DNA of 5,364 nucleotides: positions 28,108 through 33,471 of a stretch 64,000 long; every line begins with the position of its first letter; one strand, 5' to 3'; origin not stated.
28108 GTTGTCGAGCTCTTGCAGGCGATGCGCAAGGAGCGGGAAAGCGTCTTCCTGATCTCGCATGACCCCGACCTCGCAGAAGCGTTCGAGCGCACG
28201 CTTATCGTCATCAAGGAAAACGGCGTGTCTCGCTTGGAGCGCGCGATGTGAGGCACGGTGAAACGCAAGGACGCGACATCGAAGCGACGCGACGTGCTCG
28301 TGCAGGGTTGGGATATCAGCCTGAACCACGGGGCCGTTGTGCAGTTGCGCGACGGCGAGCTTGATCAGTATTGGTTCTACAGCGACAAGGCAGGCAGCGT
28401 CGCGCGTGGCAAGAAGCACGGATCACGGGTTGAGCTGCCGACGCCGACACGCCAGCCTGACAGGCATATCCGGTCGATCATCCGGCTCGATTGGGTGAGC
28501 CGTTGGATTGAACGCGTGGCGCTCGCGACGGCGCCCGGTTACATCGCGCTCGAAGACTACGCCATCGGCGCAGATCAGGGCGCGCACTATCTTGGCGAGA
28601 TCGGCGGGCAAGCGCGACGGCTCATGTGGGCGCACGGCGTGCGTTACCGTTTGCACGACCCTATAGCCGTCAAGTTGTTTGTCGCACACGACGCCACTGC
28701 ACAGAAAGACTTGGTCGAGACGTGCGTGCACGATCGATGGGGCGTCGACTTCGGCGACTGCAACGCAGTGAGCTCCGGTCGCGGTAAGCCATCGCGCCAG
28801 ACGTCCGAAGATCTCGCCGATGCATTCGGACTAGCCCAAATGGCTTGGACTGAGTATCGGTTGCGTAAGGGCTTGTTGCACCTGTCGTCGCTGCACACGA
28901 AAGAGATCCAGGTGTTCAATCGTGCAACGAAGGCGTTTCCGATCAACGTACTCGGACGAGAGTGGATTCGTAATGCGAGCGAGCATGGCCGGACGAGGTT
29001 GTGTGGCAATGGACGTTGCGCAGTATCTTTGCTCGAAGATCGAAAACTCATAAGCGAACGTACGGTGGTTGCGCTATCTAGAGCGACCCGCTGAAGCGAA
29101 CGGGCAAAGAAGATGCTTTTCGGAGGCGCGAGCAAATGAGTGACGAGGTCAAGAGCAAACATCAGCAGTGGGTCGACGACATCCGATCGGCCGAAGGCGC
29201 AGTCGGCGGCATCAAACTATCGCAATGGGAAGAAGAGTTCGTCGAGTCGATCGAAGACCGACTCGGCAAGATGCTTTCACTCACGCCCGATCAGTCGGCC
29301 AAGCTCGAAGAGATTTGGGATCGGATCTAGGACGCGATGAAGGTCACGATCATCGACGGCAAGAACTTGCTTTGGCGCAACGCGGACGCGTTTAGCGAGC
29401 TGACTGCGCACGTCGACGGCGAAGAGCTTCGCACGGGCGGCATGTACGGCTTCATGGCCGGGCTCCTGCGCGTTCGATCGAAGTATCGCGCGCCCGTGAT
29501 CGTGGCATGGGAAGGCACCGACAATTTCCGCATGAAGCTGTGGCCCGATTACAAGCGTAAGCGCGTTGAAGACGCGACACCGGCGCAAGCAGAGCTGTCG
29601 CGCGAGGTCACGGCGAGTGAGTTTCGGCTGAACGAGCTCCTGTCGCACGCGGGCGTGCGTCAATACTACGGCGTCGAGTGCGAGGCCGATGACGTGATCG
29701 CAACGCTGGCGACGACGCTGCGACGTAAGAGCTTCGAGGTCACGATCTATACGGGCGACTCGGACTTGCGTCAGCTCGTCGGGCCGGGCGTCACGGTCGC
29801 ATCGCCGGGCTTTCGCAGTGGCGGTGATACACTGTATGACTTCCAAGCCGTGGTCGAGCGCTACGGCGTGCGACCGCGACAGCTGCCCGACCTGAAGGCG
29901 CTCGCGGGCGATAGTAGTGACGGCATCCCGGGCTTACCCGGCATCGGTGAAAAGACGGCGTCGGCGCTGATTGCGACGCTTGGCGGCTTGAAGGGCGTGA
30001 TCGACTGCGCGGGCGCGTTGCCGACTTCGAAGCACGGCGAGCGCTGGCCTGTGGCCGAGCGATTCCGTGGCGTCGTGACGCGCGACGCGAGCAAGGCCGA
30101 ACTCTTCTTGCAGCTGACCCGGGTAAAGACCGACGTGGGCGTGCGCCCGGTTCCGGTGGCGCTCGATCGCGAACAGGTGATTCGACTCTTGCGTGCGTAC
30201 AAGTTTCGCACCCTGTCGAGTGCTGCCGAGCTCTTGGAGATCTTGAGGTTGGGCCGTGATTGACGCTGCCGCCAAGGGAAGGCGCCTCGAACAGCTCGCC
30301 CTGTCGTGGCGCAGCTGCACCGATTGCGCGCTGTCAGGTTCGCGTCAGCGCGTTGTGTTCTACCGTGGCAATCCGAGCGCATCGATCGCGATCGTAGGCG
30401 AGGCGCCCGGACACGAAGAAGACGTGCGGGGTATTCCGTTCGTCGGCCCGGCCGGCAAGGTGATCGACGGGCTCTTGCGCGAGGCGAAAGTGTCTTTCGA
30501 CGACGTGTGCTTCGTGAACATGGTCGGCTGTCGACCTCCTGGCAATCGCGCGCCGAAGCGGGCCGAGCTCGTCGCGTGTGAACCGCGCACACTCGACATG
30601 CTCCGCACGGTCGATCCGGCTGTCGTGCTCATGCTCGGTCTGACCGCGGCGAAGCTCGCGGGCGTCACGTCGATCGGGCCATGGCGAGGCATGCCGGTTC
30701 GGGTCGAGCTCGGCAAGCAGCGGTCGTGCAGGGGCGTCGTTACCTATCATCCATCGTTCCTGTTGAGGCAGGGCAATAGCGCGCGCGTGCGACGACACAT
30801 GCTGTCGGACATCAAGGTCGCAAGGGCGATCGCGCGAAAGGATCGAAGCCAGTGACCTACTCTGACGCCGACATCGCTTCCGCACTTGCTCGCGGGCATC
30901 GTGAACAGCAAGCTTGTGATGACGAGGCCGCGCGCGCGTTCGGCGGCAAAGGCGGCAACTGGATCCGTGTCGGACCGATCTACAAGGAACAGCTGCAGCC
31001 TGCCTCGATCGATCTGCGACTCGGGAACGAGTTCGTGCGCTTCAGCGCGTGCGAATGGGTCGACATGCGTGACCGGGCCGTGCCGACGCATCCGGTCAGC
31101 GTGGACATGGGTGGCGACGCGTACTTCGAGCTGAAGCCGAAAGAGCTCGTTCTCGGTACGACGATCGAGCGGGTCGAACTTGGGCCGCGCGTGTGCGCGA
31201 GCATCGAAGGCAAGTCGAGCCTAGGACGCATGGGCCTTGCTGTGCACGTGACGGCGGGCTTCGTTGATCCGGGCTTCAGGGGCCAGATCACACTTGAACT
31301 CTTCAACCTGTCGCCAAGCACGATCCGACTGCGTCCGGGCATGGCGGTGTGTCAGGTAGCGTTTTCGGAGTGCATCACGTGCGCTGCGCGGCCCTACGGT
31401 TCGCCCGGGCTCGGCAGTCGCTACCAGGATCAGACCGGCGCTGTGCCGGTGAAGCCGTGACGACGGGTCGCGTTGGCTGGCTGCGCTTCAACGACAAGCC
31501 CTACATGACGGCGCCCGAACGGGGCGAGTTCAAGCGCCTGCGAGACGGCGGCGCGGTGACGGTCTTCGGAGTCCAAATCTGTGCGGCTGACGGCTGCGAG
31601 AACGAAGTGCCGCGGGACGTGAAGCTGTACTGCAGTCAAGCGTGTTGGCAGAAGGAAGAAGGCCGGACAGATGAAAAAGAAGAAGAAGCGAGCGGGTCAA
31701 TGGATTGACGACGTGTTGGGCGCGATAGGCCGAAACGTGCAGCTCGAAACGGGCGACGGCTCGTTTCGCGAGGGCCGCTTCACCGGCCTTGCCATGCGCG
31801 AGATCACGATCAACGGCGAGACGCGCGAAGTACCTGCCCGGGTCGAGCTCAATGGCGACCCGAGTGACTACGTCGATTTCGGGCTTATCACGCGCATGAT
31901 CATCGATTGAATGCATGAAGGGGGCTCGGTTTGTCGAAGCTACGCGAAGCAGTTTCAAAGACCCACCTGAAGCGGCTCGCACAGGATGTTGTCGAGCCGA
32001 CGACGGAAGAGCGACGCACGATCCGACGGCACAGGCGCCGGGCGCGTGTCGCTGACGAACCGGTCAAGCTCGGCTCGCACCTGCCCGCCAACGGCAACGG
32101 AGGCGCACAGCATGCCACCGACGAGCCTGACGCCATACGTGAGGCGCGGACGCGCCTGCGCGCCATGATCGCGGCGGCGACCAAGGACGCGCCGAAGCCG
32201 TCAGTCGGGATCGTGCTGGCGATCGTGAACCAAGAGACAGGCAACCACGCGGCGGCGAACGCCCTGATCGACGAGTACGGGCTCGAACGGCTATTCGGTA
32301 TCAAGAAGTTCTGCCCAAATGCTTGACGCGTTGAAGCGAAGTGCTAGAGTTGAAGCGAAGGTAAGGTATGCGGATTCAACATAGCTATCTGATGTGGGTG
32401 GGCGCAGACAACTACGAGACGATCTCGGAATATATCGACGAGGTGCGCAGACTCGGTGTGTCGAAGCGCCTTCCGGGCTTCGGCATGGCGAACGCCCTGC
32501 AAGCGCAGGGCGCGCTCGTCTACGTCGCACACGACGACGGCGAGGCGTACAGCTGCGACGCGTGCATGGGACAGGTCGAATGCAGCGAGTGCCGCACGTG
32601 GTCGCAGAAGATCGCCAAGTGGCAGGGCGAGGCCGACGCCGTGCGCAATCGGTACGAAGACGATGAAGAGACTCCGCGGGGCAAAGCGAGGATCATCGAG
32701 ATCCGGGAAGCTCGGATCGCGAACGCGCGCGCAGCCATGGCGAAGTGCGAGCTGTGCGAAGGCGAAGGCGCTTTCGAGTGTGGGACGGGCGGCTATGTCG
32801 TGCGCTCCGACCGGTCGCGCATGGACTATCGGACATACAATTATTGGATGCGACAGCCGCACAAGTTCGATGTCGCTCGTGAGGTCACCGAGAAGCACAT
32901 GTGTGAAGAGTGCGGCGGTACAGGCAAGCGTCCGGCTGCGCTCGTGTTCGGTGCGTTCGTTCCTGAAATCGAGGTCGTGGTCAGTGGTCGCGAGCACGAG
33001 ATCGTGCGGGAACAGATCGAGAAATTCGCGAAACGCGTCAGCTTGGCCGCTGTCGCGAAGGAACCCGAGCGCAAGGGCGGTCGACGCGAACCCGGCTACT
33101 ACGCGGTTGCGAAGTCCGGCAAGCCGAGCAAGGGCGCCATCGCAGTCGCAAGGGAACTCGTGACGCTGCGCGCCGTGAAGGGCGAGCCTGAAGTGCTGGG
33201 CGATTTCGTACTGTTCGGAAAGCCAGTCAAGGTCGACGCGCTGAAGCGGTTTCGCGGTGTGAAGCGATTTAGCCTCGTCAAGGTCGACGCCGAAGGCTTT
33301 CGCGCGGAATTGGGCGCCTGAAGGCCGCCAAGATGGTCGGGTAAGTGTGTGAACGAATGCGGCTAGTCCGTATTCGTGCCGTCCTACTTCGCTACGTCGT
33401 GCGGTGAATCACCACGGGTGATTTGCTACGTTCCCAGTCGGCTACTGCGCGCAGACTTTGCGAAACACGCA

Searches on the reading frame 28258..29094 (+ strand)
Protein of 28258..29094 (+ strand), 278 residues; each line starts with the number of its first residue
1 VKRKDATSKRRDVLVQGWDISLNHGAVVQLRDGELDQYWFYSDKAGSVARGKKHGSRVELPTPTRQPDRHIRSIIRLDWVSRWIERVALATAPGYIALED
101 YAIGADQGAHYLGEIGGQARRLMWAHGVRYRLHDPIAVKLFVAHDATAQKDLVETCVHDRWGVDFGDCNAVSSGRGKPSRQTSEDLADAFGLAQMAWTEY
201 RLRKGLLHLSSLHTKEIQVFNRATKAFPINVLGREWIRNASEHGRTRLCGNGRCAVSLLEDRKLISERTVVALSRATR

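Call 20: search_protein_families(library=pfam, max_evalue=0.01, proteins=[window:28258-29094:+])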
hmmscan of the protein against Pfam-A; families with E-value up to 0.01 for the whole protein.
window:28258-29094:+ (278 aa): 0 families

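Call 22: search_protein_families(library=phrogs, max_evalue=0.001, proteins=[window:28258-29094:+])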
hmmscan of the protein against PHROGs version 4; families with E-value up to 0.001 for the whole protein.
window:28258-29094:+ (278 aa): 1 family
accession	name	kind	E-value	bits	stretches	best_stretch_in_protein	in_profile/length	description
phrog_159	-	DNA, RNA and nucleotide metabolism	3.3e-15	56.9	1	13-208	88-258/330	RuvC-like Holliday junction resolvase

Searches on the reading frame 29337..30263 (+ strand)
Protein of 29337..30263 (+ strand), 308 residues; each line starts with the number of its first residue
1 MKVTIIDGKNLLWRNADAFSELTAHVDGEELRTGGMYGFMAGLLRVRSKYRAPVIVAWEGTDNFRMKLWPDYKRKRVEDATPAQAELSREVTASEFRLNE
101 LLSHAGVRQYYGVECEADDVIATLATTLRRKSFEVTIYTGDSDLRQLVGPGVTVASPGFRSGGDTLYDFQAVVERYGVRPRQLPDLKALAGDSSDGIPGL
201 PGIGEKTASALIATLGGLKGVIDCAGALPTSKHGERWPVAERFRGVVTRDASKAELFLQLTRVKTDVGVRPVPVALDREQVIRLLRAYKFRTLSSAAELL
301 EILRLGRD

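Call 20: search_protein_families(library=pfam, max_evalue=0.01, proteins=[window:29337-30263:+])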
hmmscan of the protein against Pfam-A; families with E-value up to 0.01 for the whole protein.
window:29337-30263:+ (308 aa): 2 families
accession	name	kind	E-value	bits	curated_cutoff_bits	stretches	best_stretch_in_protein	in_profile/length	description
PF02739.22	5_3_exonuc_N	-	2.1e-27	96.3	34.3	1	2-177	1-164/164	5'-3' exonuclease, N-terminal resolvase-like domain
PF01367.25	5_3_exonuc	-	2.8e-18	66.7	40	1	178-270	1-83/97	5'-3' exonuclease, C-terminal SAM fold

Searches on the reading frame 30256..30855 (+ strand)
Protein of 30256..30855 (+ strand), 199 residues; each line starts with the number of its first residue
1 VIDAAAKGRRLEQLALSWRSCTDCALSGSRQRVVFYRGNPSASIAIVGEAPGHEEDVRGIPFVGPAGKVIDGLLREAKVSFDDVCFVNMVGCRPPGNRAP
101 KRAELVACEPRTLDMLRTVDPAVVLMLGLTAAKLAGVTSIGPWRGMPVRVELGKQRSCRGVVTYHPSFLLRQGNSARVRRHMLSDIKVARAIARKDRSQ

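Call 20: search_protein_families(library=pfam, max_evalue=0.01, proteins=[window:30256-30855:+])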
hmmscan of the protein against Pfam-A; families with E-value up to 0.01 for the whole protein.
window:30256-30855:+ (199 aa): 1 family
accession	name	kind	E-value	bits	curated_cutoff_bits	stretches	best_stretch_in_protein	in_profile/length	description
PF03167.25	UDG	-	1.1e-24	87.5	24.3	1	36-185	2-139/141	Uracil DNA glycosylase superfamily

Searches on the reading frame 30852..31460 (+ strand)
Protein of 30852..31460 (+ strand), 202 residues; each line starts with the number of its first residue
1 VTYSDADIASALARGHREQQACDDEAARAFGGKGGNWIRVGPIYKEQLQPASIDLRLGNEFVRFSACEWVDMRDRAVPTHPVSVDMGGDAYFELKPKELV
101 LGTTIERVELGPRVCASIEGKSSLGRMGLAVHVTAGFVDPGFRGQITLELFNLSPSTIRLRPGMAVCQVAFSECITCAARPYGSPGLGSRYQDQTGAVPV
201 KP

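Call 21: search_protein_families(library=pfam, max_evalue=0.01, proteins=[window:30852-31460:+])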
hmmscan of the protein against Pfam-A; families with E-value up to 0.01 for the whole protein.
window:30852-31460:+ (202 aa): 4 families
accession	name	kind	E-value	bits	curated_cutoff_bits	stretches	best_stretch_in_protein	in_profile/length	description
PF22769.1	DCD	-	1.6e-39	135.9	27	1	38-173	16-152/153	dCTP deaminase-like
PF06559.16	DCD_N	-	5.7e-09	36.5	21.4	1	42-172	24-161/164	2'-deoxycytidine 5'-triphosphate deaminase (DCD) N-terminal domain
PF00692.24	dUTPase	-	1.3e-06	28.7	22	1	92-176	24-106/129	dUTPase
PF22569.1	DCD_C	-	0.0028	17.4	22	1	94-195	80-185/192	2'-deoxycytidine 5'-triphosphate deaminase (DCD), C-terminal domain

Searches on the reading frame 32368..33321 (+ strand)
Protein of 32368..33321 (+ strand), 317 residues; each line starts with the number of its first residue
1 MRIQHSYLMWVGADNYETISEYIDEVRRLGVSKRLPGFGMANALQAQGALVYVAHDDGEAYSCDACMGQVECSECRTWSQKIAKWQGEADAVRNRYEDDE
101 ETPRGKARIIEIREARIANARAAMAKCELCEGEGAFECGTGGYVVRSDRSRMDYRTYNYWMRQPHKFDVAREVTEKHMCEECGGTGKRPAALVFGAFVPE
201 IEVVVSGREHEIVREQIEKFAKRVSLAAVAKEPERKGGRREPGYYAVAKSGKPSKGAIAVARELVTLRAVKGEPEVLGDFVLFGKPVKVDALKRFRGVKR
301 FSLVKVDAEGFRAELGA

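Call 21: search_protein_families(library=pfam, max_evalue=0.01, proteins=[window:32368-33321:+])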
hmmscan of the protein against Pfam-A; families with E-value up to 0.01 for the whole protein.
window:32368-33321:+ (317 aa): 0 families

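Call 22: search_protein_families(library=phrogs, max_evalue=0.001, proteins=[window:32368-33321:+])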
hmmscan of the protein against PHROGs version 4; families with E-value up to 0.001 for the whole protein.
window:32368-33321:+ (317 aa): 0 families

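Call 96: search_solved_structures(query=window:32368-33321:+, max_evalue=10)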
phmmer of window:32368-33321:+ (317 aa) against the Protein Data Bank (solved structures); distinct sequences matched with E-value up to 10: 7.
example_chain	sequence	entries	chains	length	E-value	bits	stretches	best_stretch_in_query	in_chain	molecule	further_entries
8hgj_B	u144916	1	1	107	0.51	12.8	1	128-170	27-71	Hepatitis A virus cellular receptor 2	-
6dhb_A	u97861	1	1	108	0.51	12.8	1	128-170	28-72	Hepatitis A virus cellular receptor 2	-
5f71_A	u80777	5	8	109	0.52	12.8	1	128-170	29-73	Hepatitis A virus cellular receptor 2 | T-cell immunoglobulin mucin receptor 3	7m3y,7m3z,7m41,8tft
6txz_A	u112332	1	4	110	0.53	12.8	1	128-170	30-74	Hepatitis A virus cellular receptor 2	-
8tbb_D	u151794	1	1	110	0.53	12.8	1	128-170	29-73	T-cell immunoglobulin mucin receptor 3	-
7kql_T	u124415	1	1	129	0.74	12.3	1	128-170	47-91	Hepatitis A virus cellular receptor 2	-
6ulg_L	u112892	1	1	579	1.5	11.3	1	115-185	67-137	Folliculin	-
